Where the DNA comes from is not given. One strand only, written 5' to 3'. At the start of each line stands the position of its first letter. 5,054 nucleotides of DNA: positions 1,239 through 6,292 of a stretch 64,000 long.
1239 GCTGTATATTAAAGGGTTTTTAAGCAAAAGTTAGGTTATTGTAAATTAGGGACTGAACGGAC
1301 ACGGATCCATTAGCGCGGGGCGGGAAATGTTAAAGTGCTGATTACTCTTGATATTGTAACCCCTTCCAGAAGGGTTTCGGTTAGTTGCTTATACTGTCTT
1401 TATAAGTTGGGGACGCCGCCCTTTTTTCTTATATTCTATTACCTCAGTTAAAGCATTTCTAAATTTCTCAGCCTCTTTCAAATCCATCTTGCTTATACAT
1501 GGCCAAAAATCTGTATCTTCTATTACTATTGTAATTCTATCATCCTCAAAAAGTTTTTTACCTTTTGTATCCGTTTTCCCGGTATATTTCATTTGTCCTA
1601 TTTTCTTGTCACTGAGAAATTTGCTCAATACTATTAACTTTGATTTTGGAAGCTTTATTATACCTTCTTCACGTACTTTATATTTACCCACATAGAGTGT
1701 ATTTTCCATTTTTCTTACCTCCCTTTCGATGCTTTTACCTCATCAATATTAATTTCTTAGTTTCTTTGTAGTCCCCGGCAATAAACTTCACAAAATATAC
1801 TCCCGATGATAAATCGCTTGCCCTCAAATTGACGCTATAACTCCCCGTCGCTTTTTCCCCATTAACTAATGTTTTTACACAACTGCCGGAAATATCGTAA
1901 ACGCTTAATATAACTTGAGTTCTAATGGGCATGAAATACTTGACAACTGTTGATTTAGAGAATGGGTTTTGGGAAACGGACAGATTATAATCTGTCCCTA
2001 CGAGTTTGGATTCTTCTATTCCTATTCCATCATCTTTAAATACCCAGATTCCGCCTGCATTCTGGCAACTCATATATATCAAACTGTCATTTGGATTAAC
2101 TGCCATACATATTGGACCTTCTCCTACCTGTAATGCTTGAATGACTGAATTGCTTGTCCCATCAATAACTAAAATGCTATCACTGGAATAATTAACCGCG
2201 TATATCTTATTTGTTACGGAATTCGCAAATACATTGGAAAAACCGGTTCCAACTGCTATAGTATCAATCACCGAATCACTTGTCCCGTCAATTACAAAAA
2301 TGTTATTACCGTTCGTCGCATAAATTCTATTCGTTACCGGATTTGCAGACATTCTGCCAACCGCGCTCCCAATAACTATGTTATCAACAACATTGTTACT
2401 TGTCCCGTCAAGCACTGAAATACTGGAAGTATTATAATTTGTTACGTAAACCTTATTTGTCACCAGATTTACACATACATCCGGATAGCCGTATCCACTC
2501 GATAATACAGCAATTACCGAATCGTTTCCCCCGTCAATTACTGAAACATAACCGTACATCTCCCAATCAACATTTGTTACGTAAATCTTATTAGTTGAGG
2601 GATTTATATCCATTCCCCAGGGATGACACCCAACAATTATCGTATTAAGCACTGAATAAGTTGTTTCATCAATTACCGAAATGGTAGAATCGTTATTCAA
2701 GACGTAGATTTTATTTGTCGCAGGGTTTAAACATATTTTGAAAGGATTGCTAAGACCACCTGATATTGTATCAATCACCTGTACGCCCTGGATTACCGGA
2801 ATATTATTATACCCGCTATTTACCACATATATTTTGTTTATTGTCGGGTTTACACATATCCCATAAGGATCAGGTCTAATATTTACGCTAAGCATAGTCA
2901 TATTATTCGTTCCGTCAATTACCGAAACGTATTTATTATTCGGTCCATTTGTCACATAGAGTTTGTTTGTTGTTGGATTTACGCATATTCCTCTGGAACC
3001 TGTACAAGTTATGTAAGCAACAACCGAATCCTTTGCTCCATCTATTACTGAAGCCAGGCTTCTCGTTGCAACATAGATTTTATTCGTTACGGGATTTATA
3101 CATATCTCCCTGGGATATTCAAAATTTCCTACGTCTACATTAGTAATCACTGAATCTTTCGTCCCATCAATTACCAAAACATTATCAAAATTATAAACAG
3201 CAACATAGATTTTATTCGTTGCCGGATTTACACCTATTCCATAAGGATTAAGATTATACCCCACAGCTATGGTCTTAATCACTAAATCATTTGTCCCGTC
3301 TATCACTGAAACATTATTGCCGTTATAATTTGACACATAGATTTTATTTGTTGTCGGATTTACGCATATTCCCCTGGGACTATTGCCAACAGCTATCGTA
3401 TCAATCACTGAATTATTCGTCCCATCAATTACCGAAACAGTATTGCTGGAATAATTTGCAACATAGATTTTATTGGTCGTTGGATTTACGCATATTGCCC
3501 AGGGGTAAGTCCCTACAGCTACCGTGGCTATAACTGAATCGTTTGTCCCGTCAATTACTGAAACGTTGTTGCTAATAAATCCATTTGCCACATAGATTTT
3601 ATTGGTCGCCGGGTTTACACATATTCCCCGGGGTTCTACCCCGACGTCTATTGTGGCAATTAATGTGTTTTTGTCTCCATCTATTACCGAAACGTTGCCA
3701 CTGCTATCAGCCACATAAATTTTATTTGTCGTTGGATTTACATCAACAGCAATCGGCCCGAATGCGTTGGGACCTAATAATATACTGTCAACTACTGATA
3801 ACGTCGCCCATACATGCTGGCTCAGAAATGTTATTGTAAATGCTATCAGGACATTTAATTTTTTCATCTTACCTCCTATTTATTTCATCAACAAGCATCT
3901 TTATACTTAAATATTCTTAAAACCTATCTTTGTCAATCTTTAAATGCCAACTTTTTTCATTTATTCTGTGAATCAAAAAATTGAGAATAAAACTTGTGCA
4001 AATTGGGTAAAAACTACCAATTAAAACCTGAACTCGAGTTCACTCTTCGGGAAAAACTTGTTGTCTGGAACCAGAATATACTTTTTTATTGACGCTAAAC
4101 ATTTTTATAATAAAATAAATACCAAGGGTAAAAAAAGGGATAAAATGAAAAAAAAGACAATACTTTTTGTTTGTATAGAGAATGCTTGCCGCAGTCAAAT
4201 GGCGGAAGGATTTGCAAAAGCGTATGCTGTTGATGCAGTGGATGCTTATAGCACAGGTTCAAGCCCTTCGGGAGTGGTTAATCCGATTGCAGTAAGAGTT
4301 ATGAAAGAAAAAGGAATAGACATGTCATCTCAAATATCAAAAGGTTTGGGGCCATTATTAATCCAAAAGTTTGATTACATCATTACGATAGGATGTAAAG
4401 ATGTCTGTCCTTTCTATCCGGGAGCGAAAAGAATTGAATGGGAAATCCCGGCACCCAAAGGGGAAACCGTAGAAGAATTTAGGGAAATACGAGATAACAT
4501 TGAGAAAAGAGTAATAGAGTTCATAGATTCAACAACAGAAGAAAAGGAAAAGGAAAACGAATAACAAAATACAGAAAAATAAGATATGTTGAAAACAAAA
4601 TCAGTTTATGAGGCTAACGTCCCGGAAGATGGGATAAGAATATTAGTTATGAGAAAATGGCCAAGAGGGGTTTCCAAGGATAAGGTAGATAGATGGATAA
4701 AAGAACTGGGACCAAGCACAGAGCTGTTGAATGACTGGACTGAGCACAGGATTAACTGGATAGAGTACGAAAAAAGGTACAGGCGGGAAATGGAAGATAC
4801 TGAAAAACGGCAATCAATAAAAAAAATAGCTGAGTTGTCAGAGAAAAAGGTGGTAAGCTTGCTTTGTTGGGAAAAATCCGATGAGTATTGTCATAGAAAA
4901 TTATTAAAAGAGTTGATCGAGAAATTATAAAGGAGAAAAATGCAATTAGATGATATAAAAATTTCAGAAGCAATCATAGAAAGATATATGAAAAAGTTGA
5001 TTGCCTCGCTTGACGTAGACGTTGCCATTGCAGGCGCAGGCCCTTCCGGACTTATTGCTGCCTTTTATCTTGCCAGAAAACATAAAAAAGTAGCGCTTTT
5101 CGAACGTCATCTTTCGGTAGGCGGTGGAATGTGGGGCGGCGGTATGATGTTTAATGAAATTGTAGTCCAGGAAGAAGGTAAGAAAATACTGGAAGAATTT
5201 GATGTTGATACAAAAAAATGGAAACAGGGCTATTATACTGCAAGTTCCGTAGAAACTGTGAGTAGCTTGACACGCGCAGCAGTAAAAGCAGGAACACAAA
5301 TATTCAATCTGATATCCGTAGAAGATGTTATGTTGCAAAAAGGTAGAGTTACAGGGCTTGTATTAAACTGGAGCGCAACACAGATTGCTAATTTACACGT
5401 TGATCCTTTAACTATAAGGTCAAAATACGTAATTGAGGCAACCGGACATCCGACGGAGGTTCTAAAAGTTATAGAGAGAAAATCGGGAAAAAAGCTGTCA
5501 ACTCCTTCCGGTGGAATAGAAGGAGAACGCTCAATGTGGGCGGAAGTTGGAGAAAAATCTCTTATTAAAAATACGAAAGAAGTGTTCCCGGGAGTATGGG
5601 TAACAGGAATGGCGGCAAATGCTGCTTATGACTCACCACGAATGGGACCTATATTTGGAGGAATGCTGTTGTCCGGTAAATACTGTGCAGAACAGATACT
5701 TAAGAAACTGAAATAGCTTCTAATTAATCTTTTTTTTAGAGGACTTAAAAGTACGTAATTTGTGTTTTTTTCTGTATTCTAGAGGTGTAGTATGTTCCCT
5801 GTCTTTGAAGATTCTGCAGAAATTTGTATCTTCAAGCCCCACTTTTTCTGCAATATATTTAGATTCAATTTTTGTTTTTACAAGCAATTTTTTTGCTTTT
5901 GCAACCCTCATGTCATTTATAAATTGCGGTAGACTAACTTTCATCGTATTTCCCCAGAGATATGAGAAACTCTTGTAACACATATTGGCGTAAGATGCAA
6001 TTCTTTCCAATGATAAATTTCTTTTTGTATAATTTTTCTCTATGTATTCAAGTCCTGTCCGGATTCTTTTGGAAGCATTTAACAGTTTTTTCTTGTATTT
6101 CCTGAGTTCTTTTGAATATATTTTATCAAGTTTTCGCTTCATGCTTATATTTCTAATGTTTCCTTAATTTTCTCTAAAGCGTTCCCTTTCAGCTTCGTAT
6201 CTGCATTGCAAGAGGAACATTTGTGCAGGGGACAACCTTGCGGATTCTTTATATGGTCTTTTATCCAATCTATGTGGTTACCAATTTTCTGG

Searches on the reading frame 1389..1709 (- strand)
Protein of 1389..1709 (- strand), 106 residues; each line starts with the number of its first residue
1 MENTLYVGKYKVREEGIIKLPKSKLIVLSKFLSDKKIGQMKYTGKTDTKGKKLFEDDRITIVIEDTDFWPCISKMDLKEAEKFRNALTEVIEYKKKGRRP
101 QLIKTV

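Call 59: search_protein_families(library=pfam, proteins=[window:1389-1709:-], max_evalue=0.001)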
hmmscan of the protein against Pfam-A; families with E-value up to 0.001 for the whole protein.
window:1389-1709:- (106 aa): 1 family
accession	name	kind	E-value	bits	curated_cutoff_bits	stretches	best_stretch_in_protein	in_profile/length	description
PF09643.15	YopX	-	0.00087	19.7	22.4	0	38-67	49-78/128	YopX protein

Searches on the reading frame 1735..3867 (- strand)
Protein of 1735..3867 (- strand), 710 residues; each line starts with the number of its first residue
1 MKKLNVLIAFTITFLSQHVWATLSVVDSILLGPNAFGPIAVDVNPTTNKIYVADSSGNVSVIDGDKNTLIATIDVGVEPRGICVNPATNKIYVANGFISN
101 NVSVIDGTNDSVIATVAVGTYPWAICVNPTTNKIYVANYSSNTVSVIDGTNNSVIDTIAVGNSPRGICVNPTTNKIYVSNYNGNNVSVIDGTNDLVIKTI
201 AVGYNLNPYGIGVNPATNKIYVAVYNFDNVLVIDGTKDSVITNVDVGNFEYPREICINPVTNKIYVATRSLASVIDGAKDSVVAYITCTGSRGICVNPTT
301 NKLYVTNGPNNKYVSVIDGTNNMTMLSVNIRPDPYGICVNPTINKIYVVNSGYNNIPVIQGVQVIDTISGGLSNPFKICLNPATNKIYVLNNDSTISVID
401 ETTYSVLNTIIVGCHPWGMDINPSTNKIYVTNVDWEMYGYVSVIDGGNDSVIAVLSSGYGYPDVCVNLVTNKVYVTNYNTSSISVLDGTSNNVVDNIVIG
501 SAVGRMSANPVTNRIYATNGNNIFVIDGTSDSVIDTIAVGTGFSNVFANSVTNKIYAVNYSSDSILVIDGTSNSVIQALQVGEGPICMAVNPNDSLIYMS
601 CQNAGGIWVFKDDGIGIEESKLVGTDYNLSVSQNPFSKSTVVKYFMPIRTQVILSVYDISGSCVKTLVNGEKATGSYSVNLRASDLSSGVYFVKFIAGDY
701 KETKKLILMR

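Call 57: find_encoding_contigs(protein=window:1735-3867:-, flank=10000, max_places=2)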
Protein window:1735-3867:- (710 aa): no gene with exactly this product is on record in the collection.

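Call 59: search_protein_families(library=pfam, proteins=[window:1735-3867:-], max_evalue=0.001)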
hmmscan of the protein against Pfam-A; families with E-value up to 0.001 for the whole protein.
window:1735-3867:- (710 aa): 9 families
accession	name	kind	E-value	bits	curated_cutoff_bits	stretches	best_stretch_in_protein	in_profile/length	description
PF01436.27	NHL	-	1.3e-20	72.7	20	0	121-146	3-27/28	NHL repeat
PF16819.11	DUF5074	-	4.6e-10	39.5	27.2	0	471-557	109-197/353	Domain of unknown function (DUF5074)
PF21783.3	YNCE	-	1.2e-08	35.1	27.1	1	118-302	28-209/339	YNCE-like beta-propeller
PF23414.1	Beta-prop_EML_2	-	1.2e-08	35.1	90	0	40-116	3-77/266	Echinoderm microtubule-associated protein second beta-propeller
PF18962.6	Por_Secre_tail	-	4.4e-08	33.8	27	1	634-707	4-74/75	Secretion system C-terminal sorting domain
PF10282.15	Lactonase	-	4.5e-08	33.1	21.7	0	68-151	28-117/344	Lactonase, 7-bladed beta-propeller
PF02239.22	Cytochrom_D1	-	1.3e-06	27.7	25.5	0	135-235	241-345/368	Cytochrome D1 heme domain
PF25174.1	Beta-prop_THOC3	-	2.9e-06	26.9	305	0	124-198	51-124/272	THOC3 beta-propeller domain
PF13860.13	FlgD_ig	-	0.00058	20.2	27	0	651-685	24-58/79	FlgD Ig-like domain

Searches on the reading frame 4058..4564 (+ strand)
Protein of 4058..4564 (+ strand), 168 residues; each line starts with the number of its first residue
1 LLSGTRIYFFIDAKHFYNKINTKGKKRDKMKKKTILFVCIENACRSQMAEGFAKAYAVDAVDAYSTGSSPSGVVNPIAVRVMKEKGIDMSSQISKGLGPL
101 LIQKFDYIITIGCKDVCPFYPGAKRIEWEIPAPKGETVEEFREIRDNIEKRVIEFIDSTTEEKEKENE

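Call 59: search_protein_families(library=pfam, proteins=[window:4058-4564:+], max_evalue=0.001)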
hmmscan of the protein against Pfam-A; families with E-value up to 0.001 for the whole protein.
window:4058-4564:+ (168 aa): 1 family
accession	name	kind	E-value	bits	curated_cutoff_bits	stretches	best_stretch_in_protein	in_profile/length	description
PF01451.26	LMWPc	-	2.3e-23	83.5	23.2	1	35-155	1-143/144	Low molecular weight phosphotyrosine protein phosphatase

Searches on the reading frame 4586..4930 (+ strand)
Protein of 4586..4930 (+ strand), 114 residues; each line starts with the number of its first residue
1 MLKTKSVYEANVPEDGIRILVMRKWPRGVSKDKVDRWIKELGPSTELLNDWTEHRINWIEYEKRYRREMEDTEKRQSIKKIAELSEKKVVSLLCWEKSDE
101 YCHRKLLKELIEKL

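Call 59: search_protein_families(library=pfam, proteins=[window:4586-4930:+], max_evalue=0.001)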
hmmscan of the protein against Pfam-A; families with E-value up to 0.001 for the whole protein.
window:4586-4930:+ (114 aa): 3 families
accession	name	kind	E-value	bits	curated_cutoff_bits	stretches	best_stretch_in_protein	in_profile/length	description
PF22751.1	DUF488-N3a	-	5e-35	120.8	27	1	2-113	1-116/118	Active DUF488-N3 subclade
PF04343.18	DUF488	-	2.2e-24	86.9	22.2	1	4-110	2-120/121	Domain of unknown function DUF488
PF22752.1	DUF488-N3i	-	2.4e-22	80.3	27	1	1-113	1-113/131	Inactive DUF488-N3 subclade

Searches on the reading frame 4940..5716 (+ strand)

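Call 27: search_protein_families(library=pfam, proteins=[window:4940-5716:+], max_evalue=0.00001)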
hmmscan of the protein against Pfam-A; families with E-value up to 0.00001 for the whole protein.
window:4940-5716:+ (258 aa): 6 families
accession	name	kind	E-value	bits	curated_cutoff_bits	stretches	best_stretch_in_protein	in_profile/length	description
PF01946.23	Thi4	-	1.3e-76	257.4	26.2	1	9-239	1-235/235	Thi4 family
PF12831.13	FAD_oxidored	-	7e-09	35.9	27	1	27-169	1-145/416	FAD dependent oxidoreductase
PF01266.30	DAO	-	1e-08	35.6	27.9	0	27-63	1-37/353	FAD dependent oxidoreductase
PF13450.12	NAD_binding_8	-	2.3e-07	31.4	21.9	1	30-62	1-33/68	NAD(P)-binding Rossmann-like domain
PF00890.30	FAD_binding_2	-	6.4e-07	29.3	20.4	0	27-63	1-37/414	FAD binding domain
PF07992.20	Pyr_redox_2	-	6.8e-07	29.4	26.1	1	27-177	2-116/291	Pyridine nucleotide-disulphide oxidoreductase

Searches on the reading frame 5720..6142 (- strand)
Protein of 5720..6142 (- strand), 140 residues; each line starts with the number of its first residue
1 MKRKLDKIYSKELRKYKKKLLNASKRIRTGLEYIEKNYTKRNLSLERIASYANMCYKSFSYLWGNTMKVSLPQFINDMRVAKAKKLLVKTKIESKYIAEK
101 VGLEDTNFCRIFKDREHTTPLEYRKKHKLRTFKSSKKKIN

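Call 59: search_protein_families(library=pfam, proteins=[window:5720-6142:-], max_evalue=0.001)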
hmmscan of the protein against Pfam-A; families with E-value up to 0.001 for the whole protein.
window:5720-6142:- (140 aa): 1 family
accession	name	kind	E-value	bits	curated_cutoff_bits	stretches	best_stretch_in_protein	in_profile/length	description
PF12833.13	HTH_18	-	3.7e-10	40.4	33.6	1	48-125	1-79/80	Helix-turn-helix domain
